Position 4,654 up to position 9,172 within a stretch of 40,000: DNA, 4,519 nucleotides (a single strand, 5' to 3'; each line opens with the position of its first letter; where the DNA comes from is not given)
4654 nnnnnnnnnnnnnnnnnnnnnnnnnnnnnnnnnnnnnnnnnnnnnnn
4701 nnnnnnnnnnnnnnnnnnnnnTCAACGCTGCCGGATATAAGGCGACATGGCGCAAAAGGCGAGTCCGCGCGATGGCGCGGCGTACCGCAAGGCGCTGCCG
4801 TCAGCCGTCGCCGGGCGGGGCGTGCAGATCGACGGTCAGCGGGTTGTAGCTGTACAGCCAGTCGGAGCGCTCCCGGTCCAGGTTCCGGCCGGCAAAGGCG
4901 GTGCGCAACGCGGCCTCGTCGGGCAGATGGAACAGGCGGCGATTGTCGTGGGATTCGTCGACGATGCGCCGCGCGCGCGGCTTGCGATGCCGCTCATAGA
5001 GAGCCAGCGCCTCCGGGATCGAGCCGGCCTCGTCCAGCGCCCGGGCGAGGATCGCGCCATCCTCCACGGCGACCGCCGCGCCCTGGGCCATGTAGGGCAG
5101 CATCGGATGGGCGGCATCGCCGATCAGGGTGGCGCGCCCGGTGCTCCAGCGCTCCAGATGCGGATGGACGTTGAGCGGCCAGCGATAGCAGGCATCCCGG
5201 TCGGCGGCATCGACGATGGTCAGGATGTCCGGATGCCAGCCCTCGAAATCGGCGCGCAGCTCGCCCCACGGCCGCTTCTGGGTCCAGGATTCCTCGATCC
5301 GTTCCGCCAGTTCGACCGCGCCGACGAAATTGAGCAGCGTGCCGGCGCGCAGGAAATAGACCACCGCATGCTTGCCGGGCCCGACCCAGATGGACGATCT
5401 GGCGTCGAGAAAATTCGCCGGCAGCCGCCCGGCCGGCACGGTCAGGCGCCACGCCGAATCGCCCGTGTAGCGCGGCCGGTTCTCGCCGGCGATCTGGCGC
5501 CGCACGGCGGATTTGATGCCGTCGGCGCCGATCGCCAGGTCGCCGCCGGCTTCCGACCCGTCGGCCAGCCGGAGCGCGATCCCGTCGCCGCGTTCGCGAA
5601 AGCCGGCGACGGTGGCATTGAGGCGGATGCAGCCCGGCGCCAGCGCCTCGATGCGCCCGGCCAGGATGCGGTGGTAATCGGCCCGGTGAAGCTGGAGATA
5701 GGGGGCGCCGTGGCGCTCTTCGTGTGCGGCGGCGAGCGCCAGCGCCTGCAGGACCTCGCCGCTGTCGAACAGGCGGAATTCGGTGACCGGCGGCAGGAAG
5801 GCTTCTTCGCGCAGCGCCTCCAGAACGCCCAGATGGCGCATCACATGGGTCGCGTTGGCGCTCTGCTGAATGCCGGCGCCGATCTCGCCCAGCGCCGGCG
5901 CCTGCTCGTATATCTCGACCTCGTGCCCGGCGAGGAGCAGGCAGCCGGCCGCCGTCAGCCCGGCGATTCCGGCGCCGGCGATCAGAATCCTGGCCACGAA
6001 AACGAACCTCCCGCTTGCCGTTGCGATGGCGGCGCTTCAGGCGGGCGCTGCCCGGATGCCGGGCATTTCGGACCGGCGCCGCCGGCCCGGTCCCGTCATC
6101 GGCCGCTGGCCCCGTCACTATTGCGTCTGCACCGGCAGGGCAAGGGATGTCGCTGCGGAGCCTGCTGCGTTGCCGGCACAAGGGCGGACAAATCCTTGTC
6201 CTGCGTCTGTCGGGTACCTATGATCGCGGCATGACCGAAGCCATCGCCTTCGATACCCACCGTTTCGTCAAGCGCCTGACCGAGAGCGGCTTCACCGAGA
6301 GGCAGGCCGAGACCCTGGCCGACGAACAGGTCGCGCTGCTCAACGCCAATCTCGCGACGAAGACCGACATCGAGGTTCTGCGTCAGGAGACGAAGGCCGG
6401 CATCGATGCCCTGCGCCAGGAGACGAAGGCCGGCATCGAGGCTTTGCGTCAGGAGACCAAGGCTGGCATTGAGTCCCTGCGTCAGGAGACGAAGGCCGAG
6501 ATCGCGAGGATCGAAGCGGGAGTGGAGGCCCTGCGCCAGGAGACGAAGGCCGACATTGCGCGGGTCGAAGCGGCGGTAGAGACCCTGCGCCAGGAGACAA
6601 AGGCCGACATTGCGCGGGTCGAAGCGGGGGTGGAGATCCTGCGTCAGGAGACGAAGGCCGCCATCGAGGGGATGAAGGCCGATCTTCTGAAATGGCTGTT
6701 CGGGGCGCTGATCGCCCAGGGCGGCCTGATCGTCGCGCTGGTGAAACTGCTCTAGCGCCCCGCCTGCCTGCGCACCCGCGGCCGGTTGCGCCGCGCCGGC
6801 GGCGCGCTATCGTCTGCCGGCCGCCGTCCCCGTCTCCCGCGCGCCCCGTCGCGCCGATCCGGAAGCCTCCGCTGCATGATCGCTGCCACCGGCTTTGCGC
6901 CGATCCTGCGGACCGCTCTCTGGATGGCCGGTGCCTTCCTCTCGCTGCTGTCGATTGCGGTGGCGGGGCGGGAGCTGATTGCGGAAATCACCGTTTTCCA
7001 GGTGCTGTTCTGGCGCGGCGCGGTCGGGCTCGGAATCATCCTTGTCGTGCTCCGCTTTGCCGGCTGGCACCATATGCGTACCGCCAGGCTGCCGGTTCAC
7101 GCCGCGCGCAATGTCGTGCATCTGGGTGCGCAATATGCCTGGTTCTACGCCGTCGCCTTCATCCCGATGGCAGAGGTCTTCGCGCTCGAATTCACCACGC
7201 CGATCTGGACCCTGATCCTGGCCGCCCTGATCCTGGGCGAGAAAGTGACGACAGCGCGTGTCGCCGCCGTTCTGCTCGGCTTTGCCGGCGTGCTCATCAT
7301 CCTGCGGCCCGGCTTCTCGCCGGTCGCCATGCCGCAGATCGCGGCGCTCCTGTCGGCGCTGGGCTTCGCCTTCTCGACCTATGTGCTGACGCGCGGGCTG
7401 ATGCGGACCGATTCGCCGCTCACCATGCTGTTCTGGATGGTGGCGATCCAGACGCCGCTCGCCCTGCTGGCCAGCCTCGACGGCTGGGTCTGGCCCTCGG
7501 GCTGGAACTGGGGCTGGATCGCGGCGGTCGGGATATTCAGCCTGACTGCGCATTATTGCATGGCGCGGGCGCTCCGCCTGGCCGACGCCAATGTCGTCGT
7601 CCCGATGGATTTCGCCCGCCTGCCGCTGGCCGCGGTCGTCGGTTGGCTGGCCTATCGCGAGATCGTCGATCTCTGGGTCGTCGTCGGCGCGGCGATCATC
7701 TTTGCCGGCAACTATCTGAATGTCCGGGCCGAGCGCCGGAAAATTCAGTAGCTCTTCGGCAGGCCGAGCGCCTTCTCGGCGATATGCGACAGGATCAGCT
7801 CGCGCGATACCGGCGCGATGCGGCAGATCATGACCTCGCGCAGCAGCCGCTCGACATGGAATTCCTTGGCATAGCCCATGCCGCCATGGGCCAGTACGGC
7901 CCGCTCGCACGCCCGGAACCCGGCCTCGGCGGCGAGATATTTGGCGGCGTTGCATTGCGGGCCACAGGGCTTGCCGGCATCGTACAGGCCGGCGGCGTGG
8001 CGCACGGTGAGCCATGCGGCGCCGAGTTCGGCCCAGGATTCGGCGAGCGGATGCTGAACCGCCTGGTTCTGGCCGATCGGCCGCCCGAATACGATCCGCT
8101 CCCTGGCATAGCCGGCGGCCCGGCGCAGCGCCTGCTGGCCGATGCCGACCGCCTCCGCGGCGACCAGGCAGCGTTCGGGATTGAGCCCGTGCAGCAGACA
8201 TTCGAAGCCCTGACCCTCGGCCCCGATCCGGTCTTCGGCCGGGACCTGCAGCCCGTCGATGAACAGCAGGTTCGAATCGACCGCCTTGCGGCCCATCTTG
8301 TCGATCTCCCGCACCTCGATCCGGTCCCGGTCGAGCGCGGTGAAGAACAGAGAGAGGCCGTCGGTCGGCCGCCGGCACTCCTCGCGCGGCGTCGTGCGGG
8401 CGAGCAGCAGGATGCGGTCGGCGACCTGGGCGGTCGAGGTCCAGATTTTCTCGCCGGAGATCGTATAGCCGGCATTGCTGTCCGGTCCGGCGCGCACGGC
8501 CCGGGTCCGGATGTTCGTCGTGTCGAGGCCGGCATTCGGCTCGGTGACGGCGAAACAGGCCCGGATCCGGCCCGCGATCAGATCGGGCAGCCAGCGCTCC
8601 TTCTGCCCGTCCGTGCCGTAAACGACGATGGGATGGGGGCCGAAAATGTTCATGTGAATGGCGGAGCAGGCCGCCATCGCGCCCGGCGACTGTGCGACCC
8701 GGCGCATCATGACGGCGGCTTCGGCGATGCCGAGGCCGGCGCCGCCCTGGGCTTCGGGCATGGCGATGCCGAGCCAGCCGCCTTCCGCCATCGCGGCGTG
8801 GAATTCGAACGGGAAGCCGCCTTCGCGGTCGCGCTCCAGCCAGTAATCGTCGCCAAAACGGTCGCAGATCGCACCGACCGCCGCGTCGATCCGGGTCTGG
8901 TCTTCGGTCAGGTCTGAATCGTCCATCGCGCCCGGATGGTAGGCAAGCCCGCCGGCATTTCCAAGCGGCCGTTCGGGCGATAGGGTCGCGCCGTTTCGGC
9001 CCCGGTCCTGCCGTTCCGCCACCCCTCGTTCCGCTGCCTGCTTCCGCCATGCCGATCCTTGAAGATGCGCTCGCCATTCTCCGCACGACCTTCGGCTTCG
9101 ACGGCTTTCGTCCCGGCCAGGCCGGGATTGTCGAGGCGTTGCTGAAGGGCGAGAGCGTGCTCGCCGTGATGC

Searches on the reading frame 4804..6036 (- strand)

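Call 19: search_protein_families(library=ncbifam, proteins=[window:4804-6036:-], max_evalue=0.00001)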
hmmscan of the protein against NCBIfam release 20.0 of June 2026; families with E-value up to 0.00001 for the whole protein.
window:4804-6036:- (411 aa): 52 families (the best 25 are shown)
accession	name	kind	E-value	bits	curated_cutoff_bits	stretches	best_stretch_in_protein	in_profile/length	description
NF006021.0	PRK08163.1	equivalog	5.9e-75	252.7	459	1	15-380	6-369/398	3-hydroxybenzoate 6-monooxygenase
NF005062.0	PRK06475.1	equivalog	4.7e-61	206.8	524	1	16-399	5-395/401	FAD-binding protein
NF005313.0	PRK06847.1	subfamily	3.8e-58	197.3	372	1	14-363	4-345/375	hypothetical protein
NF005720.0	PRK07538.1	subfamily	1.2e-55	189.2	400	1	16-363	4-362/418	hypothetical protein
NF033623.1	urate_HpxO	equivalog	3.5e-49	167.7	500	1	17-375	2-352/381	FAD-dependent urate hydroxylase HpxO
TIGR03219.1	salicylate_mono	equivalog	1.1e-44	152.8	446.35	1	16-398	2-402/414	salicylate 1-monooxygenase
NF005243.0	PRK06753.1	equivalog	4e-44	151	365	1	16-363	2-332/374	hypothetical protein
NF005566.0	PRK07236.1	subfamily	7.5e-37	127.1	333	2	15-227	7-208/386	hypothetical protein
NF005761.0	PRK07588.1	equivalog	1.3e-27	96.8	454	1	16-355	2-335/392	FAD-binding domain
NF004523.0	PRK05868.1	equivalog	3.6e-19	68.8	536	1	15-339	2-321/372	FAD-binding protein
NF005452.0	PRK07045.1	equivalog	3e-18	65.9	397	2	293-381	278-368/388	putative monooxygenase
NF005691.0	PRK07494.1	equivalog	1.2e-17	63.6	459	1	16-182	10-174/404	UbiH/UbiF family hydroxylase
TIGR01988.1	Ubi-OHases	subfamily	4.6e-17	61.9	224.65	2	17-182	2-171/387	ubiquinone biosynthesis hydroxylase, UbiH/UbiF/VisC/COQ6 family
NF004829.0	PRK06183.1-3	subfamily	5.2e-17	61.8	390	1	16-375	10-366/520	bifunctional 3-(3-hydroxy-phenyl)propionate/3-hydroxycinnamic acid hydroxylase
NF004832.0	PRK06184.1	subfamily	9.4e-16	57.6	476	1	16-182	8-177/506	hypothetical protein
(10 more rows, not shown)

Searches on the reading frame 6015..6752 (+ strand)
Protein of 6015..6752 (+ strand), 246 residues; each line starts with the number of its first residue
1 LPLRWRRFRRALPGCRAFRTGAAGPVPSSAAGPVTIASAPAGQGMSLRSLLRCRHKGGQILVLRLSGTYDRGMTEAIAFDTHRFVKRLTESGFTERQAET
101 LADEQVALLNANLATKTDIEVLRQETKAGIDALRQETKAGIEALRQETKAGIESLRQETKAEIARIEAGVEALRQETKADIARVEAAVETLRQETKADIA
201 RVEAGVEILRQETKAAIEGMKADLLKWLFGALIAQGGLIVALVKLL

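Call 19: search_protein_families(library=ncbifam, proteins=[window:6015-6752:+], max_evalue=0.00001)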
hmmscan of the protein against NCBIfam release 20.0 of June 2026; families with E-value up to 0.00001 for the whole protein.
window:6015-6752:+ (246 aa): 0 families

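Call 22: search_protein_families(library=pfam, proteins=[window:6015-6752:+], max_evalue=0.00001)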
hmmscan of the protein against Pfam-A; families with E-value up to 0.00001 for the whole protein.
window:6015-6752:+ (246 aa): 1 family
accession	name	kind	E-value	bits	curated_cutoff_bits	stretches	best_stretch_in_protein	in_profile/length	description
PF07798.16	CCDC90-like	-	1.3e-15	58.1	33.5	1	79-245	1-174/175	Coiled-coil domain-containing protein 90-like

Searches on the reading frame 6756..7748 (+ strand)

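Call 19: search_protein_families(library=ncbifam, proteins=[window:6756-7748:+], max_evalue=0.00001)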
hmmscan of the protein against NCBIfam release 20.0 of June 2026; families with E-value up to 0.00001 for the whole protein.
window:6756-7748:+ (331 aa): 1 family
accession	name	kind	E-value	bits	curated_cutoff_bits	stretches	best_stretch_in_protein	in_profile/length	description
TIGR00950.1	2A78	equivalog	1.8e-10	40.7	230.2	1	95-318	30-262/264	carboxylate/amino acid/amine transporter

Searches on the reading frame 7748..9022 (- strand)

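Call 22: search_protein_families(library=pfam, proteins=[window:7748-9022:-], max_evalue=0.00001)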
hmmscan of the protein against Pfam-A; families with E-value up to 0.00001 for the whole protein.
window:7748-9022:- (425 aa): 4 families
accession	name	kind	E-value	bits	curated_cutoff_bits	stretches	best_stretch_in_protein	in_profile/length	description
PF00441.29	Acyl-CoA_dh_1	-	1.1e-35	123.4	22.4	1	270-418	1-149/150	Acyl-CoA dehydrogenase, C-terminal domain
PF02771.21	Acyl-CoA_dh_N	-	2.1e-23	83.2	22.9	1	39-151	1-112/113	Acyl-CoA dehydrogenase, N-terminal domain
PF02770.24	Acyl-CoA_dh_M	-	4.9e-16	59.1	33.3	1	156-256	1-95/97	Acyl-CoA dehydrogenase, middle domain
PF08028.16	Acyl-CoA_dh_2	-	1.3e-14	55.1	22.7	1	287-401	3-127/134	Acyl-CoA dehydrogenase, C-terminal domain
